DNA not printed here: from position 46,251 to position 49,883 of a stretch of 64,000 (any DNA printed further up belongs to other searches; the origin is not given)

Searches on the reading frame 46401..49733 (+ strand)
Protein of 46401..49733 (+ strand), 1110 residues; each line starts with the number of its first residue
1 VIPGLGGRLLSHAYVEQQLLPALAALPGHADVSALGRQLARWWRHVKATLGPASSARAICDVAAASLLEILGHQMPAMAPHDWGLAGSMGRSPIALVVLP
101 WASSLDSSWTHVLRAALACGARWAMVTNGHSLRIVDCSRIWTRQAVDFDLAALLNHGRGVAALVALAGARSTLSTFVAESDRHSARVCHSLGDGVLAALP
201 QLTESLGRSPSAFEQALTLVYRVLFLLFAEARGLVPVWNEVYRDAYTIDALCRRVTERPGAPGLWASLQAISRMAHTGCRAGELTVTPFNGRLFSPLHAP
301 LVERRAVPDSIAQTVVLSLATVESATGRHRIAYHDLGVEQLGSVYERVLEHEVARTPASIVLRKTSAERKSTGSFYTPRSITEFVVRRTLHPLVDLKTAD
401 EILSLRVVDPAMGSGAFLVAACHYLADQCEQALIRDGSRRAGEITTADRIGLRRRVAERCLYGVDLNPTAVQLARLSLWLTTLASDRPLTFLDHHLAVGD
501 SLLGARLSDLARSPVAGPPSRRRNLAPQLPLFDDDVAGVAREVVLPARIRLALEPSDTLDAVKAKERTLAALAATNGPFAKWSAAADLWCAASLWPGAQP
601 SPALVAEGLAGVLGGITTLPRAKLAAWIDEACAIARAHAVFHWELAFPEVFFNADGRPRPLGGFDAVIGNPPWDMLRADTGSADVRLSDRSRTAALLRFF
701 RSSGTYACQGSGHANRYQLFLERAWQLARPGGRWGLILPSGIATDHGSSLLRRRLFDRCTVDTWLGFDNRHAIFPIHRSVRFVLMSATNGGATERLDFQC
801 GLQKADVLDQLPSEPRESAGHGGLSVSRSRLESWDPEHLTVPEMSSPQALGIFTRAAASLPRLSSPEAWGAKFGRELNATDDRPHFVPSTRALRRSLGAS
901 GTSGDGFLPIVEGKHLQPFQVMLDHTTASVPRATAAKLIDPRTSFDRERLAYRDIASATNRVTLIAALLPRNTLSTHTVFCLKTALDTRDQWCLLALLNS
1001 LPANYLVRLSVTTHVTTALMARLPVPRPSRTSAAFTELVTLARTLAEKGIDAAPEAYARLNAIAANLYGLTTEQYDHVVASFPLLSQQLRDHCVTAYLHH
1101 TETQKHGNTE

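Call 6: search_protein_families(library=pfam, proteins=[window:46401-49733:+], max_evalue=0.01)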
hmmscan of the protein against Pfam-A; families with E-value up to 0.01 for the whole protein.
window:46401-49733:+ (1110 aa): 4 families
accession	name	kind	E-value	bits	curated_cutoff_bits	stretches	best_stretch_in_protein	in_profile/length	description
PF07669.17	Eco57I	-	1.4e-19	71.3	25.3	1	460-774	2-171/171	Eco57I restriction-modification methylase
PF02384.22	N6_Mtase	-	8.3e-14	52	20.4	1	365-483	18-102/311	N-6 DNA Methylase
PF20473.4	MmeI_Mtase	-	7.2e-08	32.4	27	1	399-486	15-90/259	MmeI, DNA-methyltransferase domain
PF01170.24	UPF0020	-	0.005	17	22.3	0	406-477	31-95/197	RMKL-like, methyltransferase domain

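Call 7: search_protein_families(library=padloc, proteins=[window:46401-49733:+], max_evalue=0.01)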
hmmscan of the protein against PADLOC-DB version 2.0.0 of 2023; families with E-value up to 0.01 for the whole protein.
window:46401-49733:+ (1110 aa): 66 families (the best 25 are shown)
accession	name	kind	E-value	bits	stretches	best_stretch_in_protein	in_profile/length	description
PDLC02643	DrmMI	-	3.1e-106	354.6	2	364-744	547-938/1347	DrmMI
PDLC02638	DrmMI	-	8.8e-76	253.8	2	363-674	545-882/935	DrmMI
PDLC03622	REase_MTase_IIG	-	4.8e-54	181.3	5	704-795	953-1044/1524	Type IIG restriction enzyme-methyltransferase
PDLC03613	REase_MTase_IIG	-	1.9e-50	169.6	3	708-1038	822-1162/1250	Type IIG restriction enzyme-methyltransferase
PDLC02639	DrmMI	-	4.9e-48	162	2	357-505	235-387/803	DrmMI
PDLC02645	DrmMI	-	3e-46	156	2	362-513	539-722/772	DrmMI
PDLC03618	REase_MTase_IIG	-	3.2e-46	155.3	2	360-674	537-876/1429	Type IIG restriction enzyme-methyltransferase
PDLC02644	DrmMI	-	1e-41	140.8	2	357-512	50-237/988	DrmMI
PDLC03611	REase_MTase_IIG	-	3.5e-36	122.1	2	358-512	503-661/1532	Type IIG restriction enzyme-methyltransferase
PDLC03620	REase_MTase_IIG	-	2.2e-34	116.3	2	446-505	667-726/1378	Type IIG restriction enzyme-methyltransferase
PDLC03614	REase_MTase_IIG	-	1.5e-30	103.7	3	358-507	514-683/1584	Type IIG restriction enzyme-methyltransferase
PDLC03629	REase_MTase_IIG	-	6.8e-30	101.6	2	401-509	432-540/1182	Type IIG restriction enzyme-methyltransferase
PDLC02646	DrmMI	-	4.6e-27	92.5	2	430-512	23-106/792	DrmMI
PDLC03604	REase_MTase_IIG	-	1.4e-26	90.9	2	339-487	324-477/1011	Type IIG restriction enzyme-methyltransferase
PDLC03609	REase_MTase_IIG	-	1.2e-17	61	2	402-503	434-532/1066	Type IIG restriction enzyme-methyltransferase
PDLC02642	DrmMI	-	4.9e-13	46.3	1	212-358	272-441/594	DrmMI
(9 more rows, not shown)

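Call 8: search_protein_families(library=ncbifam, proteins=[window:46401-49733:+], max_evalue=0.01)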
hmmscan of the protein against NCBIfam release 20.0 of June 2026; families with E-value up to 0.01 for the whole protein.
window:46401-49733:+ (1110 aa): 6 families
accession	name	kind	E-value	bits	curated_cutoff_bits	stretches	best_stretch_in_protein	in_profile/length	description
TIGR02987.1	met_A_Alw26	exception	3.1e-22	79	353.5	3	908-1086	333-509/523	Alw26I/Eco31I/Esp3I family type II restriction adenine-specific DNA-methyltransferase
NF047738.1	antiphage_MADS2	equivalog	5.6e-16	58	720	2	369-482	307-409/654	methylation-associated defense system DNA methyltransferase MAD2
NF033451.1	BREX_2_MTaseX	equivalog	2.3e-12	45.5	400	1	368-507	191-320/1185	BREX-2 system adenine-specific DNA-methyltransferase PglX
NF033455.1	BREX_6_MTaseX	exception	1.4e-10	39.3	900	1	398-482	323-400/1319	BREX-6 system adenine-specific DNA-methyltransferase PglX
NF033452.1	BREX_1_MTaseX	exception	2.3e-09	35.7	500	1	401-487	311-384/1210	BREX-1 system adenine-specific DNA-methyltransferase PglX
NF033454.1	BREX_5_MTaseX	exception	6.8e-05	20.6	900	1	403-481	301-367/1404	BREX-5 system adenine-specific DNA-methyltransferase PglX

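Call 11: find_homologous_proteins(query=window:46401-49733:+, max_evalue=1e-10)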
Query window:46401-49733:+ (1110 aa): 7247 proteins with E <= 1e-10 among 8000 candidates; the best 120 are listed.
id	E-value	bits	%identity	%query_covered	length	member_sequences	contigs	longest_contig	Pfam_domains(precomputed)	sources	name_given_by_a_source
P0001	0.0e+0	2182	94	92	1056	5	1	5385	PF02384.23,PF07669.18,PF20473.5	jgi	-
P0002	0.0e+0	2107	85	100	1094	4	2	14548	PF02384.23,PF07669.18,PF20473.5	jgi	jgi:hypothetical protein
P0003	0.0e+0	2099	86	99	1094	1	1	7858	PF02384.23,PF07669.18,PF20473.5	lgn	-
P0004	0.0e+0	2086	84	100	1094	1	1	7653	PF02384.23,PF07669.18,PF20473.5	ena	-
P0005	0.0e+0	2069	84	100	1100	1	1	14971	PF02384.23,PF07669.18,PF20473.5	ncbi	-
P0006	0.0e+0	2067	83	100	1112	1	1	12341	PF02384.23,PF07669.18,PF20473.5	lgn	-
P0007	0.0e+0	2046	83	100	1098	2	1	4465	PF02384.23,PF07669.18,PF20473.5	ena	-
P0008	0.0e+0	1985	81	99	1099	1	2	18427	PF02384.23,PF07669.18,PF20473.5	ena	-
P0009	0.0e+0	1941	78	100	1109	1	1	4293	PF02384.23,PF07669.18,PF20473.5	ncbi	-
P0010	0.0e+0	1830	83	89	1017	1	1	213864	PF02384.23,PF07669.18,PF20473.5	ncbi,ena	-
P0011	0.0e+0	1734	72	100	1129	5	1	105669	PF02384.23,PF07669.18,PF20473.5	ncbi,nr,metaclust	ncbi:MAG: hypothetical protein A3J29_18000 [Acidobacteria bacterium RIFCSPLOWO2_12_FULL_67_14b]|nr:M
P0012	0.0e+0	1682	70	100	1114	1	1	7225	PF02384.23,PF07669.18,PF20473.5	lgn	-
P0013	0.0e+0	1678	71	99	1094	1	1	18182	PF02384.23,PF07669.18,PF20473.5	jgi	jgi:hypothetical protein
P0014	0.0e+0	1652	69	100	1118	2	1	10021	PF02384.23,PF07669.18,PF20473.5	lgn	-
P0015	0.0e+0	1593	66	100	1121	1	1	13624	PF02384.23,PF07669.18,PF20473.5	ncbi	ncbi:MAG: N-6 DNA methylase [Vicinamibacterales bacterium]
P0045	0.0e+0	1426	60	100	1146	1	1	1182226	PF02384.23,PF07669.18,PF20473.5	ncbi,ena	-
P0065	0.0e+0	1369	59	100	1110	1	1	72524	PF02384.23,PF07669.18,PF20473.5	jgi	jgi:hypothetical protein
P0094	0.0e+0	1334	57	99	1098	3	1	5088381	PF02384.23,PF07669.18,PF20473.5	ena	-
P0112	0.0e+0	1313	58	99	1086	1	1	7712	PF02384.23,PF07669.18,PF20473.5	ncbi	-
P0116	0.0e+0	1309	57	100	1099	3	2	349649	PF02384.23,PF07669.18,PF20473.5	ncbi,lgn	-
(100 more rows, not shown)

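Call 13: find_encoding_contigs(protein=P0011, flank=10000, max_places=2)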
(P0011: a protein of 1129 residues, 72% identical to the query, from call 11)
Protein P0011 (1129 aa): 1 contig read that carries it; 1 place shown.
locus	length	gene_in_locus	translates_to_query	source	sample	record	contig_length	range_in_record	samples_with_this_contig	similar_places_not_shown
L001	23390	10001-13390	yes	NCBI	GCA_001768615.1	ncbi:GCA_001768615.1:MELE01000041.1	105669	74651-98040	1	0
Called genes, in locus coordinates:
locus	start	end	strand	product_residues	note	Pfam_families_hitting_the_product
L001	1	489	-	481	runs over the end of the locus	PF00890:FAD_binding_2 (weak), PF01134:GIDA (weak), PF01266:DAO (faint), PF07992:Pyr_redox_2, PF12831:FAD_oxidored, PF13450:NAD_binding_8 (faint), PF00070:Pyr_redox, PF02852:Pyr_redox_dim, +1 more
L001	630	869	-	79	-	-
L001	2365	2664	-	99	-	PF00216:Bac_DNA_binding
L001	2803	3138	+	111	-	PF14489:QueF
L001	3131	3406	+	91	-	PF01713:Smr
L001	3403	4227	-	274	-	PF13614:AAA_31 (weak)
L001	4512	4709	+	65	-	-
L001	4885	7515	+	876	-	PF00246:Peptidase_M14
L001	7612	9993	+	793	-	PF04851:ResIII (weak), PF00176:SNF2-rel_dom (weak), PF00271:Helicase_C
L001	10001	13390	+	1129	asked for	PF02384:N6_Mtase, PF20473:MmeI_Mtase (weak), PF07669:Eco57I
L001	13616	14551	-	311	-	PF02558:ApbA, PF08546:ApbA_C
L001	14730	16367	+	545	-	PF07969:Amidohydro_3, PF01979:Amidohydro_1 (weak)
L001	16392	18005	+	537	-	PF00501:AMP-binding, PF13193:AMP-binding_C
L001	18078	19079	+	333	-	-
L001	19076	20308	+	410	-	PF01103:Omp85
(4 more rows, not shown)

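Call 14: find_encoding_contigs(protein=P0045, flank=10000, max_places=2)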
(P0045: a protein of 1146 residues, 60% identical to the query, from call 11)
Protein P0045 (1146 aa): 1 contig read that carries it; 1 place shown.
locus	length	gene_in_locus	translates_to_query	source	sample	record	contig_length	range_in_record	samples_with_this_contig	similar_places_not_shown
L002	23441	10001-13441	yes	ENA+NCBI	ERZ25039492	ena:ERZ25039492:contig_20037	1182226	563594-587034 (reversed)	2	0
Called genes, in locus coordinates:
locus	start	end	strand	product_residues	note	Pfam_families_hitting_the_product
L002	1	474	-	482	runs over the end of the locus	PF00069:Pkinase, PF03109:ABC1 (weak), PF07714:PK_Tyr_Ser-Thr, PF07676:PD40 (faint), PF26549:Tricorn_N (faint)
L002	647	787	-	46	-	-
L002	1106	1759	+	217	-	PF03544:TonB_C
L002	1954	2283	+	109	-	PF03551:PadR (weak)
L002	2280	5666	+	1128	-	PF12704:MacB_PCD, PF02687:FtsX, PF12704:MacB_PCD, PF02687:FtsX (weak), PF13532:2OG-FeII_Oxy_2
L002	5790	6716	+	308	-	PF03328:HpcH_HpaI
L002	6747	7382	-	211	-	-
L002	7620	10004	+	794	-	PF00176:SNF2-rel_dom, PF04851:ResIII, PF00271:Helicase_C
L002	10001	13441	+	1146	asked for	PF02384:N6_Mtase, PF20473:MmeI_Mtase (weak), PF07669:Eco57I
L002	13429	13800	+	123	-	PF13366:PDDEXK_3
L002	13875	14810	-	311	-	PF02558:ApbA, PF08546:ApbA_C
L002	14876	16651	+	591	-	PF07969:Amidohydro_3, PF01979:Amidohydro_1 (faint)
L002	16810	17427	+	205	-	PF03724:META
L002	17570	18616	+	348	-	-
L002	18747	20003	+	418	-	PF07244:POTRA (weak), PF01103:Omp85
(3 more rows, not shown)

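Call 15: find_encoding_contigs(protein=P0094, flank=10000, max_places=2)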
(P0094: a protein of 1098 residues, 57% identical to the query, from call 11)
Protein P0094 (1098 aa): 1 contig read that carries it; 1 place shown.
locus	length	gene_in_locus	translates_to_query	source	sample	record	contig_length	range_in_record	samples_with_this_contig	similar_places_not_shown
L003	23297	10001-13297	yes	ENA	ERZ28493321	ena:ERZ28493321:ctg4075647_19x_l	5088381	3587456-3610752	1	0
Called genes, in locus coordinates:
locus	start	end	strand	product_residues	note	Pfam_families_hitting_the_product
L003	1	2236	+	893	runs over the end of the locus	PF12704:MacB_PCD, PF02687:FtsX, PF12704:MacB_PCD, PF02687:FtsX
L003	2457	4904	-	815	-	PF12704:MacB_PCD, PF02687:FtsX, PF12704:MacB_PCD, PF02687:FtsX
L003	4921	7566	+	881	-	PF00246:Peptidase_M14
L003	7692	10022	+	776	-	PF00176:SNF2-rel_dom, PF04851:ResIII (weak), PF00271:Helicase_C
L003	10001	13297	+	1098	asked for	PF02384:N6_Mtase, PF20473:MmeI_Mtase (weak), PF07669:Eco57I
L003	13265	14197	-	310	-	PF02558:ApbA, PF03807:F420_oxidored (faint), PF08546:ApbA_C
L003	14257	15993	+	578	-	PF01979:Amidohydro_1 (faint), PF07969:Amidohydro_3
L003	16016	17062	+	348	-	-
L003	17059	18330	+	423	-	PF01103:Omp85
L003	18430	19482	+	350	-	PF12006:DUF3500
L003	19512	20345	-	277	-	-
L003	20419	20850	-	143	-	PF15956:DUF4760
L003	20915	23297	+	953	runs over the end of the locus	PF16078:2-oxogl_dehyd_N, PF00676:E1_dh, PF02779:Transket_pyr, PF16870:OxoGdeHyase_C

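Call 16: find_encoding_contigs(protein=P0116, flank=10000, max_places=2)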
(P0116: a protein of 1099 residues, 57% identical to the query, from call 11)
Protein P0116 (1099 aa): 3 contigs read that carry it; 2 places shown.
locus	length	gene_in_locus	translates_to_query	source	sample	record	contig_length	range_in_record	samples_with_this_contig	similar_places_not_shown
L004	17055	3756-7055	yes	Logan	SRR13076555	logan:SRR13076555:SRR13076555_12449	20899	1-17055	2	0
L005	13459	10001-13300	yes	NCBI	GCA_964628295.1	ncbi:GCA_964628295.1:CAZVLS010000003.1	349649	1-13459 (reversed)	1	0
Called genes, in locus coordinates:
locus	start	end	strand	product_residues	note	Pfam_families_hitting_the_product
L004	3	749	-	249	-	?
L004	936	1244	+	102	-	-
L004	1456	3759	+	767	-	PF00176:SNF2-rel_dom, PF04851:ResIII (weak), PF00271:Helicase_C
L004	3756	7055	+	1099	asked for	PF02384:N6_Mtase, PF20473:MmeI_Mtase, PF07669:Eco57I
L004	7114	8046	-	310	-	PF02558:ApbA, PF08546:ApbA_C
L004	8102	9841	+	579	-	PF01979:Amidohydro_1 (faint), PF07969:Amidohydro_3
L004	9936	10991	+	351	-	-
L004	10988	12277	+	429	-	PF07244:POTRA (faint), PF01103:Omp85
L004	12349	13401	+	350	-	PF12006:DUF3500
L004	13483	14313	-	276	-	-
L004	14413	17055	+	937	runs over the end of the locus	PF16078:2-oxogl_dehyd_N, PF00676:E1_dh, PF02779:Transket_pyr, PF16870:OxoGdeHyase_C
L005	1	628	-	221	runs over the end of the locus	PF21948:LplA-B_cat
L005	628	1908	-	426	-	PF00364:Biotin_lipoyl, PF02817:E3_binding, PF00198:2-oxoacid_dh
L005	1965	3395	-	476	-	PF00890:FAD_binding_2, PF01134:GIDA (weak), PF01946:Thi4 (weak), PF03486:HI0933_like (weak), PF07992:Pyr_redox_2, PF12831:FAD_oxidored, PF00070:Pyr_redox, PF02852:Pyr_redox_dim, +3 more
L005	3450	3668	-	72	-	-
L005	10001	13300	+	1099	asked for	PF02384:N6_Mtase, PF20473:MmeI_Mtase, PF07669:Eco57I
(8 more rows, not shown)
